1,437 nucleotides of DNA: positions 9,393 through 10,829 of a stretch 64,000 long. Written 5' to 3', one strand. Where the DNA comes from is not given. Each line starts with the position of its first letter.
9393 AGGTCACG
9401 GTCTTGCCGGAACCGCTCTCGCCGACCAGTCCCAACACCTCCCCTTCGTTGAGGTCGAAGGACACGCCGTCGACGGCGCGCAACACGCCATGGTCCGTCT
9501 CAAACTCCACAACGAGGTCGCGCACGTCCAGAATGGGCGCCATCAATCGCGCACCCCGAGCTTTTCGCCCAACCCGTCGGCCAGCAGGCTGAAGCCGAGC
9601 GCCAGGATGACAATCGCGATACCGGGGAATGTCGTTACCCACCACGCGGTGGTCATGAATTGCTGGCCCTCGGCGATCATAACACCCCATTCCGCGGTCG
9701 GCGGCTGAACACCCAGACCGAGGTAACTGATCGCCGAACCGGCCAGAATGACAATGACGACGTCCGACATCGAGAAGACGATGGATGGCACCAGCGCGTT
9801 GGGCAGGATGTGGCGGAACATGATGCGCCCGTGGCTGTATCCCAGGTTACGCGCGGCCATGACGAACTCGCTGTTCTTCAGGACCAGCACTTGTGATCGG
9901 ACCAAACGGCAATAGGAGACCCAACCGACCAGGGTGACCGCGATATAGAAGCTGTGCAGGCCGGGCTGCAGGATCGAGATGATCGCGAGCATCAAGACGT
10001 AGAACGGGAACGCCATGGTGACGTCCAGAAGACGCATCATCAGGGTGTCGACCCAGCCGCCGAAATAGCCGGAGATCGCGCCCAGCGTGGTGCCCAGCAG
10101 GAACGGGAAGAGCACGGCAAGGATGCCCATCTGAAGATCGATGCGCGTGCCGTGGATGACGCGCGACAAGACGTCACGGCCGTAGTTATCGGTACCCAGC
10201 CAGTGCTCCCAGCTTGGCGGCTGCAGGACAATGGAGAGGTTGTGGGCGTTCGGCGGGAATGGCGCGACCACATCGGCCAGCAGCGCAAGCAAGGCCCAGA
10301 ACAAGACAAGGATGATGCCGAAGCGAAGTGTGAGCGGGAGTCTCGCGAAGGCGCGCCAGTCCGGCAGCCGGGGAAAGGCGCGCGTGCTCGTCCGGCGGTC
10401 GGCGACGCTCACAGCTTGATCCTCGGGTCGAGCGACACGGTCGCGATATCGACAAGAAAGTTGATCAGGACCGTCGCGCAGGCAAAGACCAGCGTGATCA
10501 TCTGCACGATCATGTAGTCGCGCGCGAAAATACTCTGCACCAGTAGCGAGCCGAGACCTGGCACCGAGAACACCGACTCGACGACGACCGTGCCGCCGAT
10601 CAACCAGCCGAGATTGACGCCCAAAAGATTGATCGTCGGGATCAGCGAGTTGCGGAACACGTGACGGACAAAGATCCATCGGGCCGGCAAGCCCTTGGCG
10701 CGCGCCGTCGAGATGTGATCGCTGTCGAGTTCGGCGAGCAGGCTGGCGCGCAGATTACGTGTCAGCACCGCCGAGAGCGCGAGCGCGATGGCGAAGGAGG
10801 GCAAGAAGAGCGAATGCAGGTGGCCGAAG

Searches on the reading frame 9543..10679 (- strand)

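Call 47: search_protein_families(library=pfam, proteins=[window:9543-10679:-], max_evalue=0.00001)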
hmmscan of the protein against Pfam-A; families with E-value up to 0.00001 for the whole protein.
window:9543-10679:- (378 aa): 1 family
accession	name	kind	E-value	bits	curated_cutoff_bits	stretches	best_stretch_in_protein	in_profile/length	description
PF00528.27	BPD_transp_1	-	1.5e-29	103.4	26.4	1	196-370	1-174/184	Binding-protein-dependent transport system inner membrane component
